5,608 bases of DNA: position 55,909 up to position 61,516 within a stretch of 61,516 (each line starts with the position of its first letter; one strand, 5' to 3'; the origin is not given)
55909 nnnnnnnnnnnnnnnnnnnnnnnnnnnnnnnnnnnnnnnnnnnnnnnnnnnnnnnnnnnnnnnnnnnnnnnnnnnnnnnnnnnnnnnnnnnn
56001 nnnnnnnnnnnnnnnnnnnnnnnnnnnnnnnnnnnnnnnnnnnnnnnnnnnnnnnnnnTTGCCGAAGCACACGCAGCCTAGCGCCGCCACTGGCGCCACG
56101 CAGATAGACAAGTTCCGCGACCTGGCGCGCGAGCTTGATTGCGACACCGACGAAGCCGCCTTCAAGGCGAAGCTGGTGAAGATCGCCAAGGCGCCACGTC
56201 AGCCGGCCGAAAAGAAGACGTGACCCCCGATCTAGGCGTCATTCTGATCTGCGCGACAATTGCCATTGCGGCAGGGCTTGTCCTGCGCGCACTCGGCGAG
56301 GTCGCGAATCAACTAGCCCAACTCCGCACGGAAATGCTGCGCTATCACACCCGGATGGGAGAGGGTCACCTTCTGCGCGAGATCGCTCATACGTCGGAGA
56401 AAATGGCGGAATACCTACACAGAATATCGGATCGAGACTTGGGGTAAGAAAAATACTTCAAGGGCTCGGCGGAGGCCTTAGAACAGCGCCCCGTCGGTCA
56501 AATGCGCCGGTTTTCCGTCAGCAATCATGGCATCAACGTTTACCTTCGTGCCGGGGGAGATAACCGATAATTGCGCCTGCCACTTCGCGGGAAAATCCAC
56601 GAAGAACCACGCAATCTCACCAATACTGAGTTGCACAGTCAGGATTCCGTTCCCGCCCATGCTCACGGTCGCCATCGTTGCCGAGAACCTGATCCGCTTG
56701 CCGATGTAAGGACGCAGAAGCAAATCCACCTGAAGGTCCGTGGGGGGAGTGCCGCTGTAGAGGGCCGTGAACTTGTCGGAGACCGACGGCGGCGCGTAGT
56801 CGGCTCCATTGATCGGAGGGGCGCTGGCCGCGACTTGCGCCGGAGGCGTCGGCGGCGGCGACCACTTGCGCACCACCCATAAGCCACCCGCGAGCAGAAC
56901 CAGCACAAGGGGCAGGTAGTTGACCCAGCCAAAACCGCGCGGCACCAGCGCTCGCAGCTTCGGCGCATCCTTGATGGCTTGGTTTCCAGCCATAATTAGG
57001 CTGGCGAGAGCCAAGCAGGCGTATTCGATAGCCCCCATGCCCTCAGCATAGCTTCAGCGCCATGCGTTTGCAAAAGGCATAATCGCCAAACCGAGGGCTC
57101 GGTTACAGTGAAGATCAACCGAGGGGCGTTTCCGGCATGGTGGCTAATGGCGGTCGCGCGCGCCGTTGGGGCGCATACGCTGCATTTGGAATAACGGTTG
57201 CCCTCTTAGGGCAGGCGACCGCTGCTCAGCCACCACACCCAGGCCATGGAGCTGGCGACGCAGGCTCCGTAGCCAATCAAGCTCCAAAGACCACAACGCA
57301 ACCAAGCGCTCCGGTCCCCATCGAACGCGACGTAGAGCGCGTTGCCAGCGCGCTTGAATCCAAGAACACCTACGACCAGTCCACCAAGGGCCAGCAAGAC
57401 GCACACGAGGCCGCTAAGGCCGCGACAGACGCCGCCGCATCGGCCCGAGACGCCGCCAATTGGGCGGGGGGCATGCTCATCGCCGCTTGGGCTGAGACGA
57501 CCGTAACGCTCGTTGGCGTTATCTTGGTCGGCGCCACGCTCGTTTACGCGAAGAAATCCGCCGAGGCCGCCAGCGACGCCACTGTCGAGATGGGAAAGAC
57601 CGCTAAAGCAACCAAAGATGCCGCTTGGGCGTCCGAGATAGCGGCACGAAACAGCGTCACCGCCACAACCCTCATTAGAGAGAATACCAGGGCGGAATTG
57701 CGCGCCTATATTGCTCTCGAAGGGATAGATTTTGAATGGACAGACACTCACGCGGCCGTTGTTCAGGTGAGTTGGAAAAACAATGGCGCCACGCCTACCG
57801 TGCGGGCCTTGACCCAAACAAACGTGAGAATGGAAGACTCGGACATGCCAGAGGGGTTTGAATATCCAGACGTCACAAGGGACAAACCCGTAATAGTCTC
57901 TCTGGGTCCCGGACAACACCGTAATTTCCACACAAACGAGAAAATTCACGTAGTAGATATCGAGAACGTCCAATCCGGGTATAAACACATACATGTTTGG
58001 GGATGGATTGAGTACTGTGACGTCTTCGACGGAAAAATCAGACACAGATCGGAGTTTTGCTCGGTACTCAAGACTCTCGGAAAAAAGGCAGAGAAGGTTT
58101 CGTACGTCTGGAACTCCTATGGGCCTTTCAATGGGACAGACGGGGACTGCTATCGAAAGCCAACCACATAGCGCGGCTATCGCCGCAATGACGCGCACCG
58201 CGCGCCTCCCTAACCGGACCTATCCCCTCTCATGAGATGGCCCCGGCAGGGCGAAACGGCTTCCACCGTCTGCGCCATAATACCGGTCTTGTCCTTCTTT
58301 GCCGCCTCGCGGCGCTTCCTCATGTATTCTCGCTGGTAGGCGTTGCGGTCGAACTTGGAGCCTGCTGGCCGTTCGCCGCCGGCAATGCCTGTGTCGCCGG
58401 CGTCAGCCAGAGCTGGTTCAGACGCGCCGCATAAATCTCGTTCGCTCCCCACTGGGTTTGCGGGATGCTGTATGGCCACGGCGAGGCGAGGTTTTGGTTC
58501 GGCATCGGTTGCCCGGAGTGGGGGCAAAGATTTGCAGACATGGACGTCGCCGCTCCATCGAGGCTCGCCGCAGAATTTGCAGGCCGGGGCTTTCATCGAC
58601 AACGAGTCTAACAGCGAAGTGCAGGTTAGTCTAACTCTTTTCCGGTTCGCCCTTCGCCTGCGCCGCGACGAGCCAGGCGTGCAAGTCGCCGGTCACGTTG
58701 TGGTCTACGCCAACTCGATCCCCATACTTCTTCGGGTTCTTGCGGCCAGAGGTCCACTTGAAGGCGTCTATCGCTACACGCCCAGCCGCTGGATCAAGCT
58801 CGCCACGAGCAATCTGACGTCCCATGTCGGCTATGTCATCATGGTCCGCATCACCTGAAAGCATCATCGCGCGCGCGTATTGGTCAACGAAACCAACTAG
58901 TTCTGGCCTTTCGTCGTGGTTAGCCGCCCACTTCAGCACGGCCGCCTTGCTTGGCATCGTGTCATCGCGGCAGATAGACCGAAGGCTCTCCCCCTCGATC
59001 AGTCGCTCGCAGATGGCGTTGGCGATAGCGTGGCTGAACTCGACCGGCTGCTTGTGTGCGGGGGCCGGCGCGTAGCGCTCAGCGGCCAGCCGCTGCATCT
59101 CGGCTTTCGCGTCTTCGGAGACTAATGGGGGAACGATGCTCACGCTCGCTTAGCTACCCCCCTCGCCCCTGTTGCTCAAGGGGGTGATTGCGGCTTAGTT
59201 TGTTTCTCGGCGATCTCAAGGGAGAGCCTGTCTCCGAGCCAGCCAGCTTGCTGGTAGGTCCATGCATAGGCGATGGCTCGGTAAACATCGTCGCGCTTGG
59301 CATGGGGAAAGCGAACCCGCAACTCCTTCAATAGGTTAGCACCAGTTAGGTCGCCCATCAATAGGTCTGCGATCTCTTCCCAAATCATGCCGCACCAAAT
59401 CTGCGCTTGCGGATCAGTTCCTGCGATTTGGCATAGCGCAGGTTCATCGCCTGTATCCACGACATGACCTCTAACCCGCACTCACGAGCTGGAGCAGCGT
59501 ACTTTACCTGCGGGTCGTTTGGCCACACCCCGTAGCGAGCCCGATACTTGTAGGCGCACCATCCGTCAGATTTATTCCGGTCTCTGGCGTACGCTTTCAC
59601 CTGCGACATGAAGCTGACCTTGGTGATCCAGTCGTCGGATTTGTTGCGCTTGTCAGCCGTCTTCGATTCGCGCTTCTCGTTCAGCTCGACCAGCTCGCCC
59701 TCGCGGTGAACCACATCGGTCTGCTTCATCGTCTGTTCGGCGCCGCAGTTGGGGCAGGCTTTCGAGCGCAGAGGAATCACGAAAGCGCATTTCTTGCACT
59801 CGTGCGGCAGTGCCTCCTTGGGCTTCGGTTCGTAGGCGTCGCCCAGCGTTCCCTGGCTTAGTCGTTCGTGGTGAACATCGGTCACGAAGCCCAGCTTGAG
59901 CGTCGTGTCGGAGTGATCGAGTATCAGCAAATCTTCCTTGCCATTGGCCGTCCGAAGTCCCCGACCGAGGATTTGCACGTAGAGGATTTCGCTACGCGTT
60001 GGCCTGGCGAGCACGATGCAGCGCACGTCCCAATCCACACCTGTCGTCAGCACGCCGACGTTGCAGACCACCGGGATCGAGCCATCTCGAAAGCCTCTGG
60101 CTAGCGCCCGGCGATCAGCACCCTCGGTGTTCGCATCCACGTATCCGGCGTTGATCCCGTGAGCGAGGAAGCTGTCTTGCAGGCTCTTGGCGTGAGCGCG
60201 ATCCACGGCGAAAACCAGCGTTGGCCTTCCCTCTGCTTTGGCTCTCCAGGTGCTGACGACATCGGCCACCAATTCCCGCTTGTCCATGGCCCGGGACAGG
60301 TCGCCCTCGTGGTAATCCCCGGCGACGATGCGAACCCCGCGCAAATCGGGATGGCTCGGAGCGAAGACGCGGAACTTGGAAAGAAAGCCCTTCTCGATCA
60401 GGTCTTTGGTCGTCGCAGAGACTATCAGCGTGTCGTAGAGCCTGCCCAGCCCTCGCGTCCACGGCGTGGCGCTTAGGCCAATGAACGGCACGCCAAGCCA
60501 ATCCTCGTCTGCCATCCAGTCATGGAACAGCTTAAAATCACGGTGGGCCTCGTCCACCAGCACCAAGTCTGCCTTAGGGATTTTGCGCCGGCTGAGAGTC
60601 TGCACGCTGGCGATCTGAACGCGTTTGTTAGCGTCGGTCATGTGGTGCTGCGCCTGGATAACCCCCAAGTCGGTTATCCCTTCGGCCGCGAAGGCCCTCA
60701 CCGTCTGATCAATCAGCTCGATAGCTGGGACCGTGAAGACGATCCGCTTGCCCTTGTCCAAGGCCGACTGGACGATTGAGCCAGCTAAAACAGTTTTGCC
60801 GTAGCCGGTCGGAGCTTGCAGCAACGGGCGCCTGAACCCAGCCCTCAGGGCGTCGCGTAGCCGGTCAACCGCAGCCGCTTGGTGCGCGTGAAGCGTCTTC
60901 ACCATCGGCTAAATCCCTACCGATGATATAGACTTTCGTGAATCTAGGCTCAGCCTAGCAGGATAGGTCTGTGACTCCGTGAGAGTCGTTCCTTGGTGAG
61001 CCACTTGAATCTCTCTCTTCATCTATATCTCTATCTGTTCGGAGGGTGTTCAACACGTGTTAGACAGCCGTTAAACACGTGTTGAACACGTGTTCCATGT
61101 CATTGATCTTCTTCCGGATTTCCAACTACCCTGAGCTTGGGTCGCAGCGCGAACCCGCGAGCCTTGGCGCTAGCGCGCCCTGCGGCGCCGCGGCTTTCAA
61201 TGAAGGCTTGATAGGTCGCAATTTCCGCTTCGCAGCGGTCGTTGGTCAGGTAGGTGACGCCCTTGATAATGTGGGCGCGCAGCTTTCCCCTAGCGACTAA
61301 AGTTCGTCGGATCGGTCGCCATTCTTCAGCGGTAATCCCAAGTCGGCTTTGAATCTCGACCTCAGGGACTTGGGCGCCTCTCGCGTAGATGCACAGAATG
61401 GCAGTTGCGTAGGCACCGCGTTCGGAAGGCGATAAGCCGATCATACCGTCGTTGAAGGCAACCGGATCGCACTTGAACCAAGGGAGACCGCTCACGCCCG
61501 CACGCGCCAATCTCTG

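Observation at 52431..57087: IS1595-family transposase whose terminal repeat recurs inverted 4.6 kb away, enclosing two TA-like modules inside a phage genome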

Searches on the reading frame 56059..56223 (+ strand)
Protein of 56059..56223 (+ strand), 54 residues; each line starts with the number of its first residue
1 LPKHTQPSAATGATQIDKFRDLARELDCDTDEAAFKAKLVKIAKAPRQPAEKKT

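Call 6: search_protein_families(library=pfam, proteins=[window:56059-56223:+], max_evalue=0.01)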
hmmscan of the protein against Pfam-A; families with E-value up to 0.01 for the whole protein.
window:56059-56223:+ (54 aa): 0 families

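Call 40: search_protein_families(library=ncbifam, proteins=[window:56059-56223:+], max_evalue=0.01)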
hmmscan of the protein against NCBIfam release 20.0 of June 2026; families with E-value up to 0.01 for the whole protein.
window:56059-56223:+ (54 aa): 0 families

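Call 45: search_protein_families(library=padloc, proteins=[window:56059-56223:+], max_evalue=0.01)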
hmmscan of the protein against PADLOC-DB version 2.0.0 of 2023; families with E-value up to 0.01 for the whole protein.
window:56059-56223:+ (54 aa): 0 families

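Call 46: search_protein_families(library=phrogs, proteins=[window:56059-56223:+], max_evalue=0.01)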
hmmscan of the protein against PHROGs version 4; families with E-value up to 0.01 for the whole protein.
window:56059-56223:+ (54 aa): 0 families

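Call 48: find_homologous_proteins(query=A2, max_evalue=0.001)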
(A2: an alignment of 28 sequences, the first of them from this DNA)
Query A2 (28 sequences) (54 aa, profile of the alignment): 6733 proteins with E <= 0.001 among 8000 candidates; the best 120 are listed.
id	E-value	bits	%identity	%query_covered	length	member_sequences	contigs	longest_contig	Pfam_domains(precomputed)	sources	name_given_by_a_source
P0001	6.1e-20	88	54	65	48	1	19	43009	-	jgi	jgi:hypothetical protein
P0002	1.7e-19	87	63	59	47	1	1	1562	-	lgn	-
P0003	2.2e-19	87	51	76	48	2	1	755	-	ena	-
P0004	2.2e-19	87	61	61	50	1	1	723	-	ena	-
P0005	2.9e-19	86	49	76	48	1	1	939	-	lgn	-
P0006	3.4e-19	86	57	69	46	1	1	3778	-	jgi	jgi:hypothetical protein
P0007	3.9e-19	86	58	61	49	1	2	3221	-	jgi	jgi:hypothetical protein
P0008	4.1e-19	86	53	70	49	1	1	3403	-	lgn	-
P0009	4.4e-19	86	66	54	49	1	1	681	-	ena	-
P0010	4.9e-19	85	58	61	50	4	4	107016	-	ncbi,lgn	-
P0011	5.4e-19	85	55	70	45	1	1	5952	-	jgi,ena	-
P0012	6.3e-19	85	61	57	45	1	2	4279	-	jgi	jgi:hypothetical protein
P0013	6.3e-19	85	58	57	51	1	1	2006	-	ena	-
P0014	8.6e-19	85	50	74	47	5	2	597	-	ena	-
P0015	9.9e-19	85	53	70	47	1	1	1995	-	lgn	-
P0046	3.0e-18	83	53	59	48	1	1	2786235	-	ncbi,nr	ncbi:hypothetical protein [Tsuneonella amylolytica]|nr:hypothetical protein [Tsuneonella amylolytica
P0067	4.5e-18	82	45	74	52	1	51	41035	-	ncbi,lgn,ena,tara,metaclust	tara:strand:+ start:521 stop:679 length:159 start_codon:yes stop_codon:yes gene_type:complete|metacl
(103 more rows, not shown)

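Call 49: search_protein_families(library=pfam, alignment_id=A2, max_evalue=1)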
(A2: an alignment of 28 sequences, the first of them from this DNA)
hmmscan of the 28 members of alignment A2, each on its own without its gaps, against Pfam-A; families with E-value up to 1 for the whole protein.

A. member 1, seq(54 aa): 0 families

B. families by the number of members that match (of 28 scanned): 9 families
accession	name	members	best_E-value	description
PF17107.11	SesA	1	0.044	N-terminal domain on NACHT_NTPase and P-loop NTPases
PF09186.17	DUF1949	1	0.049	Domain of unknown function (DUF1949)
PF12583.14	TPPII_C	1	0.053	Tripeptidyl peptidase II, C-terminal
PF00061.29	Lipocalin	1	0.059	Lipocalin / cytosolic fatty-acid binding protein family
PF12949.13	HeH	1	0.06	HeH/LEM domain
PF14639.11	YqgF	1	0.099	Holliday-junction resolvase-like of SPT6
PF22733.1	NNH1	1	0.1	NACHT N-terminal Helical domain 1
PF25100.1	DUF7809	1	0.17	Domain of unknown function (DUF7809)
PF20959.2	BibA_N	1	0.27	BibA adhesin stalk domain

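Call 87: find_encoding_contigs(protein=P0046, flank=4500, max_places=2)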
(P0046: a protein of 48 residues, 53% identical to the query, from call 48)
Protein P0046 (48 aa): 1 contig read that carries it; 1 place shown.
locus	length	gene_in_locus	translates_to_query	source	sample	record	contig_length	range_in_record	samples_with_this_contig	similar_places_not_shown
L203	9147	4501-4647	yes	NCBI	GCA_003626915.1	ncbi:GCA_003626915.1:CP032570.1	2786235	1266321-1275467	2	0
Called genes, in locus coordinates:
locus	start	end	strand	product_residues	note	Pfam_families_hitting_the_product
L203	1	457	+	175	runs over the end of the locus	PF00581:Rhodanese, PF11127:YgaP-like_TM (weak)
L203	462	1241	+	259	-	PF01925:TauE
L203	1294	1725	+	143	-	PF02566:OsmC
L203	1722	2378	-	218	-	PF09335:VTT_dom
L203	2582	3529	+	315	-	PF12760:Zn_ribbon_IS1595, PF12762:DDE_Tnp_IS1595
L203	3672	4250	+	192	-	PF13274:SocA_Panacea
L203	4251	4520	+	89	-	-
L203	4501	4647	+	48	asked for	-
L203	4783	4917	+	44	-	-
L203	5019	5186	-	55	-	-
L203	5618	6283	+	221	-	-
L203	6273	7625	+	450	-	PF03237:Terminase_6N, PF17289:Terminase_6C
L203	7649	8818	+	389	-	PF04860:Phage_portal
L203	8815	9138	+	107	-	PF19622:DUF6127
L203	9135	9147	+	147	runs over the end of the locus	PF04586:Peptidase_S78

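Call 88: find_encoding_contigs(protein=P0067, flank=4500, max_places=2)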
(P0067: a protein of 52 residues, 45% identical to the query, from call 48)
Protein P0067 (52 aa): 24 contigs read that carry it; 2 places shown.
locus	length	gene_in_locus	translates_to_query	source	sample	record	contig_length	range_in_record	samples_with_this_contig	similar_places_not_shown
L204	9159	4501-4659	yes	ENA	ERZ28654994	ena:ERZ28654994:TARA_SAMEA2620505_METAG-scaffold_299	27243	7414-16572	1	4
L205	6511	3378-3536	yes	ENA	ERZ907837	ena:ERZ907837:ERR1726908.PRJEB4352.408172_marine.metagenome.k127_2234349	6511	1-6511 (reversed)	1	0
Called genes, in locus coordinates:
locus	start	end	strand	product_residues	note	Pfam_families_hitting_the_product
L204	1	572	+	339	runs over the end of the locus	PF24624:Int_N, PF00589:Phage_integrase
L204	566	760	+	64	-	-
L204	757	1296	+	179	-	PF13392:HNH_3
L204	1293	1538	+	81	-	-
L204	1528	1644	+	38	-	-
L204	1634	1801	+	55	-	-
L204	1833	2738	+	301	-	PF12760:Zn_ribbon_IS1595, PF12762:DDE_Tnp_IS1595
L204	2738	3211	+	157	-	-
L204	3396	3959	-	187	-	-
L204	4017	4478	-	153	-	-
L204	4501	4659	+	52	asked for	-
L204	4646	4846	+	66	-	-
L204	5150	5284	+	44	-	-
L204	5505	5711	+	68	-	-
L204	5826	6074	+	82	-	-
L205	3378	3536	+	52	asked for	-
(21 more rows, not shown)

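Call 89: find_encoding_contigs(protein=P0010, flank=4500, max_places=2)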
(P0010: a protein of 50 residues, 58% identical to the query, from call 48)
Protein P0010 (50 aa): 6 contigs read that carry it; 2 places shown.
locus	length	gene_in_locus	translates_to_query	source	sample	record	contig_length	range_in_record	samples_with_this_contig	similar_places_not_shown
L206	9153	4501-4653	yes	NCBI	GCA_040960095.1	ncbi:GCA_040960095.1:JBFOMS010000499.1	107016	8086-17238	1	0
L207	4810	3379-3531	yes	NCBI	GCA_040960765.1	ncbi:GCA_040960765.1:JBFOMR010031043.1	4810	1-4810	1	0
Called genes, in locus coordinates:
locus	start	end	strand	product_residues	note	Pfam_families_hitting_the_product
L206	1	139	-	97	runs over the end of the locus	-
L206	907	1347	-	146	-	PF14499:DUF4437, PF12973:Cupin_7, PF07883:Cupin_2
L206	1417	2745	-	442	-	PF03237:Terminase_6N, PF17289:Terminase_6C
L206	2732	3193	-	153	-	-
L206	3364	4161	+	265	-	PF12760:Zn_ribbon_IS1595, PF12762:DDE_Tnp_IS1595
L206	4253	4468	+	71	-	-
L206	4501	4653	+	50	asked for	-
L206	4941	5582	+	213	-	PF09335:VTT_dom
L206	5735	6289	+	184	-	PF02525:Flavodoxin_2, PF03358:FMN_red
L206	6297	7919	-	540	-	-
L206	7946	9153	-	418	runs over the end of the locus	PF00155:Aminotran_1_2, PF00266:Aminotran_5, PF01053:Cys_Met_Meta_PP (weak), PF01212:Beta_elim_lyase (weak)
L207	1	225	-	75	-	?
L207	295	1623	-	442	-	PF03237:Terminase_6N, PF17289:Terminase_6C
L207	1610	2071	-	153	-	-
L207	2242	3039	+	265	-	PF12760:Zn_ribbon_IS1595, PF12762:DDE_Tnp_IS1595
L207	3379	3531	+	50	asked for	-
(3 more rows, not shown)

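Call 108: predict_structure(alignment_id=A6)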
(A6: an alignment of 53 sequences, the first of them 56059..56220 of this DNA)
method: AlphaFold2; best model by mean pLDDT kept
length: 54 residues; sequences in the alignment: 53
mean_pLDDT: 70.1   pTM: 0.29
mean pLDDT of the five models: 70.1, 67.9, 66.7, 66.2, 66.1
residues with pLDDT >= 90: 0; 70-90: 28; 50-70: 22; < 50: 4
segments of 3 or more residues with pLDDT < 50: 1-3
pLDDT, mean of each block of 10 residues (from residue 1): 51 75 73 83 72 61
secondary structure, 60 per line:
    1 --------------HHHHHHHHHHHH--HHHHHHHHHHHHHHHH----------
elements in order: H15-26 H29-44

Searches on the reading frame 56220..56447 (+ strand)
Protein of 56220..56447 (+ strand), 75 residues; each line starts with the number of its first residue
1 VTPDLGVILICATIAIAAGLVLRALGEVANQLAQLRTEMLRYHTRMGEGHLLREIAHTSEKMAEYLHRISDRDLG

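Call 40: search_protein_families(library=ncbifam, proteins=[window:56220-56447:+], max_evalue=0.01)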
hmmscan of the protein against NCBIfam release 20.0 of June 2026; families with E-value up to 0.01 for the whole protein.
window:56220-56447:+ (75 aa): 0 families

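Call 45: search_protein_families(library=padloc, proteins=[window:56220-56447:+], max_evalue=0.01)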
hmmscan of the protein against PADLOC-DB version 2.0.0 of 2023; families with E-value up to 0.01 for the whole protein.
window:56220-56447:+ (75 aa): 0 families

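Call 46: search_protein_families(library=phrogs, proteins=[window:56220-56447:+], max_evalue=0.01)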
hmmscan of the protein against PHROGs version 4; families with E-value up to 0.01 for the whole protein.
window:56220-56447:+ (75 aa): 0 families

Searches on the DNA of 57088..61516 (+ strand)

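Call 24: search_dna_similar(query=window:57088-61516:+, collection=phages, mode=distant, max_rows=15)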
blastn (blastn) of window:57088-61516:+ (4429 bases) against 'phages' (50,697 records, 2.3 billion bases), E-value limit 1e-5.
No match.

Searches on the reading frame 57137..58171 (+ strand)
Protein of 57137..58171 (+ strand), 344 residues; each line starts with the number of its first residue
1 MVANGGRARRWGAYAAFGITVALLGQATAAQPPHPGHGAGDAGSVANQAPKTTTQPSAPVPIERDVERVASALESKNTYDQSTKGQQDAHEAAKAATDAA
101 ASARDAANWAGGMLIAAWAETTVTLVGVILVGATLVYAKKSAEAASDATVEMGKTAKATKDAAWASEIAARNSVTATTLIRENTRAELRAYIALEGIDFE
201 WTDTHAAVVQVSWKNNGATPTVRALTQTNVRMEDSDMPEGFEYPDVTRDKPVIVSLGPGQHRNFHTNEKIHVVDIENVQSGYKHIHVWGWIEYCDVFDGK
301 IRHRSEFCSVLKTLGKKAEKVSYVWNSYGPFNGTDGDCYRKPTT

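Call 6: search_protein_families(library=pfam, proteins=[window:57137-58171:+], max_evalue=0.01)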
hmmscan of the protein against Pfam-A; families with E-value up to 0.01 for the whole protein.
window:57137-58171:+ (344 aa): 0 families

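Call 29: find_encoding_contigs(protein=window:57137-58171:+, flank=10000, max_places=10)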
Protein window:57137-58171:+ (344 aa): 5 contigs read that carry it; 3 places shown.
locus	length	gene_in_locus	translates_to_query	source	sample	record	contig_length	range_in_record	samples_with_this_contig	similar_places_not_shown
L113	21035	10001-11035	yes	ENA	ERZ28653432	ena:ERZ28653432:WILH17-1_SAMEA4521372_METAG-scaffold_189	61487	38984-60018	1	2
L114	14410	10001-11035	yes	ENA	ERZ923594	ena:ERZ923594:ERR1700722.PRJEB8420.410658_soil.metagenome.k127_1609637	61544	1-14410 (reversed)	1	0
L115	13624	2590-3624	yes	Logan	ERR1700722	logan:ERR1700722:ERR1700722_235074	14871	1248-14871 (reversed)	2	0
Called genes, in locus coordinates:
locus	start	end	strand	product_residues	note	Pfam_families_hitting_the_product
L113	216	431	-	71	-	-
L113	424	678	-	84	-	-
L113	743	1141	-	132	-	-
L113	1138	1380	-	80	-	-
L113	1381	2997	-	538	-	-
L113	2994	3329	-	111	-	PF00486:Trans_reg_C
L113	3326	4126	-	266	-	PF01973:MptE-like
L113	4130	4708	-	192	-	-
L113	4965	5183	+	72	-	-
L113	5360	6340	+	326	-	PF12760:Zn_ribbon_IS1595, PF12762:DDE_Tnp_IS1595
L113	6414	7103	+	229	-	-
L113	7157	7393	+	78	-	PF18478:PIN_10, PF18480:DUF5615 (weak)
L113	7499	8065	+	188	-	-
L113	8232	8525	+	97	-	-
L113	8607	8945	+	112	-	-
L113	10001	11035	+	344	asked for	-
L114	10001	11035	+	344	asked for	-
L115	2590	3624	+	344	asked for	-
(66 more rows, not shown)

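Call 40: search_protein_families(library=ncbifam, proteins=[window:57137-58171:+], max_evalue=0.01)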
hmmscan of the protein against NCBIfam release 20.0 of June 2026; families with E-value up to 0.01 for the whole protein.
window:57137-58171:+ (344 aa): 0 families

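Call 45: search_protein_families(library=padloc, proteins=[window:57137-58171:+], max_evalue=0.01)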
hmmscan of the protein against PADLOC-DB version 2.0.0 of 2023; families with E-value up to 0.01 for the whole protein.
window:57137-58171:+ (344 aa): 0 families

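Call 46: search_protein_families(library=phrogs, proteins=[window:57137-58171:+], max_evalue=0.01)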
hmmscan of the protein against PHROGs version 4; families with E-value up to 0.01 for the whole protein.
window:57137-58171:+ (344 aa): 0 families

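Call 53: find_related_loci(query=window:57137-58168:+, collection=metagenome_contigs, flank=10000)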
Query window:57137-58168:+ (344 aa) in metagenome_contigs; peptide patterns used: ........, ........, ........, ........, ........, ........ (x = any residue, [..] = any of these).
73 stretches matched a pattern; 2 encode a relative of the query (tblastn E <= 1e-3); 2 distinct loci.
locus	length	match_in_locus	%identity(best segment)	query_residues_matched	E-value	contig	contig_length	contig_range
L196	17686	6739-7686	47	1-344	6e-91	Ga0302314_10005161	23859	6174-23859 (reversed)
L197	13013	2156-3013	33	26-308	2e-26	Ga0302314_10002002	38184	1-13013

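Call 95: search_protein_families(library=pfam, proteins=[L196:5475-6482:-, L196:6569-6793:+, L196:6739-7686:+, L196:4268-4714:+, L196:4702-4977:+], max_evalue=0.01)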
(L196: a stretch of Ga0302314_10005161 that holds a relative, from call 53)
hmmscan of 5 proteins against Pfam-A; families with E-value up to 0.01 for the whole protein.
L196:5475-6482:- (335 aa): 3 families
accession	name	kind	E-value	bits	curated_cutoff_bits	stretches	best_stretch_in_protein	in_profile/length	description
PF12762.13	DDE_Tnp_IS1595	-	4.5e-37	127.9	27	1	157-299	6-153/153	ISXO2-like transposase domain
PF12760.12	Zn_ribbon_IS1595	-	6.7e-11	42.4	25.4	1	31-80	2-45/46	Transposase zinc-ribbon domain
PF09723.15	Zn_ribbon_8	-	0.0049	17.3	34.4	0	48-58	24-34/41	Zinc ribbon domain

L196:6569-6793:+ (75 aa): 1 family
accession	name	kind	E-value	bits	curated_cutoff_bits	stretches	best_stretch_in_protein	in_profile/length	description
PF20075.5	DUF6471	-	1.4e-22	79.8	26.8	1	8-72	1-65/65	Domain of unknown function (DUF6471)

L196:6739-7686:+ (316 aa): 0 families

L196:4268-4714:+ (149 aa): 1 family
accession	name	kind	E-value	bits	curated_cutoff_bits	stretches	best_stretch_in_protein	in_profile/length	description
PF05066.19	HARE-HTH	-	0.001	19.9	25.9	1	78-110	3-35/71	HB1, ASXL, restriction endonuclease HTH domain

L196:4702-4977:+ (92 aa): 0 families
